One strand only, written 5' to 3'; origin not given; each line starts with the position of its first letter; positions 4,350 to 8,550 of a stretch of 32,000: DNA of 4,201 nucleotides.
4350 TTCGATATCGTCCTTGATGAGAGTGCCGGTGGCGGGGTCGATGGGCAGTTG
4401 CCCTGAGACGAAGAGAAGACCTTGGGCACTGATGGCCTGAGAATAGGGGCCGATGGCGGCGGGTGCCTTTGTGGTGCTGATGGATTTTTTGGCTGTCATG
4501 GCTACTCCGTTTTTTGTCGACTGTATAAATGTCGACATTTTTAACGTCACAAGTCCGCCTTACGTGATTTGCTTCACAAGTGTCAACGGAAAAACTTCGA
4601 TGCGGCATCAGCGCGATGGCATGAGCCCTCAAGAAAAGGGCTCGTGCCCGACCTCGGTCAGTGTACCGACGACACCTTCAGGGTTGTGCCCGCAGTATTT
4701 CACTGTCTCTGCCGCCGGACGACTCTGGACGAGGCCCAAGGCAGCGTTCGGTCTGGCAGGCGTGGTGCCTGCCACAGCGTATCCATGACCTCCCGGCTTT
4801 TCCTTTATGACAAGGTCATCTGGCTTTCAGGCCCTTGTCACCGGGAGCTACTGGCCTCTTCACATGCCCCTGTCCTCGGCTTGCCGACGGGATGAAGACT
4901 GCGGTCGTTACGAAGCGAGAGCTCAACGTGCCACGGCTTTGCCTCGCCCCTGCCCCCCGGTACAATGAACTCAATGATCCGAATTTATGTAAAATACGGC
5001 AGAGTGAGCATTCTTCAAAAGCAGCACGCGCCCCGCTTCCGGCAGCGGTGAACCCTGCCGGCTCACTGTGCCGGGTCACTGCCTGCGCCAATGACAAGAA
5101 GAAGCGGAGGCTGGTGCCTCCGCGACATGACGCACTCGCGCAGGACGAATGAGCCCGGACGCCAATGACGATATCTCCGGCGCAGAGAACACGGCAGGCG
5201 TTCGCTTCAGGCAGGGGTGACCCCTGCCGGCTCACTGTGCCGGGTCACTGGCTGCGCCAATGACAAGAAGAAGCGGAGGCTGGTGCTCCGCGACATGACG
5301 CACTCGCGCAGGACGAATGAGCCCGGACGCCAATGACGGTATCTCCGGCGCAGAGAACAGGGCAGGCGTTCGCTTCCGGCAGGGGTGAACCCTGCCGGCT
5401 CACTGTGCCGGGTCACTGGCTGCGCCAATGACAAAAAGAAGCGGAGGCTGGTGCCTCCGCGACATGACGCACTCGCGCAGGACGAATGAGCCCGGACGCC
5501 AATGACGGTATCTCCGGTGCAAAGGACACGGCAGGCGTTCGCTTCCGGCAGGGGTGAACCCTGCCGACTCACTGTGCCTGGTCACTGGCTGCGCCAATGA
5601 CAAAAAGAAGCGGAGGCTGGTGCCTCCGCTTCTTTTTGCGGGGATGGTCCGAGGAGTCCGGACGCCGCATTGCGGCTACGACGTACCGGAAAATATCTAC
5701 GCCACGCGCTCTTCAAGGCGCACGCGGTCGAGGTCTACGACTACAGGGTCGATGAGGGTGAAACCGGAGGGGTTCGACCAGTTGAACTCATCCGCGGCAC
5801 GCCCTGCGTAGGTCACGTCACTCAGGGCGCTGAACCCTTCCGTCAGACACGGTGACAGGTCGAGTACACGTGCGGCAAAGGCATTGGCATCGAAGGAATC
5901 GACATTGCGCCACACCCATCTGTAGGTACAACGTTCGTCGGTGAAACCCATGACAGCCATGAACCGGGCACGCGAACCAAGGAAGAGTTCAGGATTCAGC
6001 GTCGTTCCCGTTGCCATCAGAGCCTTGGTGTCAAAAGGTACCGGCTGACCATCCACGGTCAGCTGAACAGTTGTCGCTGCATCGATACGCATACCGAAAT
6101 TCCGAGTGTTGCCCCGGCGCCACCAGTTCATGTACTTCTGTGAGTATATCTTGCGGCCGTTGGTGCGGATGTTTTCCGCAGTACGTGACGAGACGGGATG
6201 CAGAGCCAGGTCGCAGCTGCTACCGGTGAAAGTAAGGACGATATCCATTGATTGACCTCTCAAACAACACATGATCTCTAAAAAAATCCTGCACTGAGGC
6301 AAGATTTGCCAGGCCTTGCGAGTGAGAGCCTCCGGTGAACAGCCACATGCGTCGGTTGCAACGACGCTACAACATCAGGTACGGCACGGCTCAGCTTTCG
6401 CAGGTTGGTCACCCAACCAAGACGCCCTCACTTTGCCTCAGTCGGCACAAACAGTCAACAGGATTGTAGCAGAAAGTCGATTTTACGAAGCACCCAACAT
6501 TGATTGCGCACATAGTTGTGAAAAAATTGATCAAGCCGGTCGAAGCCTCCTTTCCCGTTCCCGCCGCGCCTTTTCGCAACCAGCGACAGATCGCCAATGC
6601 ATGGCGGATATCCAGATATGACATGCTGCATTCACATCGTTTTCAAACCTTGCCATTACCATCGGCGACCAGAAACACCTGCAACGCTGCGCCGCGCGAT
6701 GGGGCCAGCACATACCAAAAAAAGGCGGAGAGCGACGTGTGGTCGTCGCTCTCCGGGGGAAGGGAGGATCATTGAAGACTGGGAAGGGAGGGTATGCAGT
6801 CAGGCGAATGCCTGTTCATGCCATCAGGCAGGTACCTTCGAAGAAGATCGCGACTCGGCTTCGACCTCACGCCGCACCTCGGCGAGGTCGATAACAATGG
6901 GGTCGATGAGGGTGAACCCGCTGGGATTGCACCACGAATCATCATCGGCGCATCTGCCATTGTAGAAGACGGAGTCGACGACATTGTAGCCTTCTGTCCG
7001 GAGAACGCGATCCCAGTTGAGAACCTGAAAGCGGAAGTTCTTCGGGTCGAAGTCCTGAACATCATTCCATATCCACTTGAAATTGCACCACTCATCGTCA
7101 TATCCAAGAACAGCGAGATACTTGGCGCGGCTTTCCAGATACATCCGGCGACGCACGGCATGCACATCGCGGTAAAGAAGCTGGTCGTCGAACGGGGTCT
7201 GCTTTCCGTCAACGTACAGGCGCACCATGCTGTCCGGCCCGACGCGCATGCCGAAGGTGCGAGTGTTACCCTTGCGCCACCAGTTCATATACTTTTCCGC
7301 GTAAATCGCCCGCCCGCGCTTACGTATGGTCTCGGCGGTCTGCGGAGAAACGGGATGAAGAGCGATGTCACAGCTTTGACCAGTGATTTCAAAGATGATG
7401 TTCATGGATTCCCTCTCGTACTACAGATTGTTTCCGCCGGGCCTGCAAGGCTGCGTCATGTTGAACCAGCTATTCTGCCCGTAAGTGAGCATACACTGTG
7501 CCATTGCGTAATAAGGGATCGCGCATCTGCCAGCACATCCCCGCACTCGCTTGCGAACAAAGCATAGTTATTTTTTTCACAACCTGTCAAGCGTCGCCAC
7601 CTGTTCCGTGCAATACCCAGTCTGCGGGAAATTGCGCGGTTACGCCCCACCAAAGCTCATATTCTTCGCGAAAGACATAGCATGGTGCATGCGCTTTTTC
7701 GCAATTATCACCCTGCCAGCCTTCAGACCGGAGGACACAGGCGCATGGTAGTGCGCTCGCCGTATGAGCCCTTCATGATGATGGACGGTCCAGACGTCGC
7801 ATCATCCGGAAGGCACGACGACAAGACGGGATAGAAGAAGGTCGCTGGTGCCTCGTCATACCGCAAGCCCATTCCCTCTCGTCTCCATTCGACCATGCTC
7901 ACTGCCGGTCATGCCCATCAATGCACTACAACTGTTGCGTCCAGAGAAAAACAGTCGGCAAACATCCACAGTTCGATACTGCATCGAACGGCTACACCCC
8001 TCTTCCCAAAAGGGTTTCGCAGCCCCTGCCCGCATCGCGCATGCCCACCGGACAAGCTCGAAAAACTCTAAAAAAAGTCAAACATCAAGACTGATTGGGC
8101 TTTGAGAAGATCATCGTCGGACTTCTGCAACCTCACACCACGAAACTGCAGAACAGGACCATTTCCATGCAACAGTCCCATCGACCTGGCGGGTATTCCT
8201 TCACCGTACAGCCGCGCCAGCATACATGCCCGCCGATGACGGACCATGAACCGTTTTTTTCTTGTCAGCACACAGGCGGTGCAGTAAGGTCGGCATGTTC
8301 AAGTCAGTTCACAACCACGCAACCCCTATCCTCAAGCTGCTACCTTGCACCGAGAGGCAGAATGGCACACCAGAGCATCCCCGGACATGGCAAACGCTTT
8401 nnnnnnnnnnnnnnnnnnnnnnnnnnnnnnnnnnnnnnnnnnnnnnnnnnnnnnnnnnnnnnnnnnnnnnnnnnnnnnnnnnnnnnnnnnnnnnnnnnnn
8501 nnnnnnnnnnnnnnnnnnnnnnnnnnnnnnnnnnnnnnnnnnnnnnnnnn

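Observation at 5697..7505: Lower-GC islet with two paralogous orphan proteins, separately transcribed, one behind a sigma-54 promoter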

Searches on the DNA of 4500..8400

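Call 52: search_rna_families(source=window, start=4500, end=8400, threshold=evalue, max_evalue=1)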
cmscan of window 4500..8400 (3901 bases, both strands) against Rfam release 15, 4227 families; matches with E-value up to 1: 1.
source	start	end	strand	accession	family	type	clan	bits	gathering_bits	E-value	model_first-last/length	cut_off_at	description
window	5601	5638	+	RF03831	mir-627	Gene; miRNA;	-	20.9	86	0.43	24-65/87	no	mir-627 microRNA precursor family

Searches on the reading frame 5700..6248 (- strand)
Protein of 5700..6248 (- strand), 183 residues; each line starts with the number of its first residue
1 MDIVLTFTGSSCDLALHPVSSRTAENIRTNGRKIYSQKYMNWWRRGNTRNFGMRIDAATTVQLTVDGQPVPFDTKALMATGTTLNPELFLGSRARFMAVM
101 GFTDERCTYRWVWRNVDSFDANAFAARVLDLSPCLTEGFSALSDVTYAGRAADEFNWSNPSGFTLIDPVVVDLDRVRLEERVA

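Call 4: search_protein_families(library=pfam, proteins=[window:5700-6248:-], max_evalue=1)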
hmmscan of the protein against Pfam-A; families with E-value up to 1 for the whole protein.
seq(183 aa): 1 family
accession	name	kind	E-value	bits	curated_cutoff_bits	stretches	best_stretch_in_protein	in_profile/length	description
PF13464.11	RodZ_C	-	0.15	12.4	23.9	1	49-74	37-62/72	RodZ C-terminal domain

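Call 5: search_protein_families(library=ncbifam, proteins=[window:5700-6248:-], max_evalue=1)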
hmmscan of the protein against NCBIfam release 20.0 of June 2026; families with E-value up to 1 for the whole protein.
seq(183 aa): 0 families

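Call 6: search_protein_families(library=phrogs, proteins=[window:5700-6248:-], max_evalue=1)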
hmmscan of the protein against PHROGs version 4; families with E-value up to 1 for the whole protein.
seq(183 aa): 0 families

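Call 7: search_protein_families(library=padloc, proteins=[window:5700-6248:-], max_evalue=1)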
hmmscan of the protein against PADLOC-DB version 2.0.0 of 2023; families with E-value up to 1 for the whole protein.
seq(183 aa): 0 families
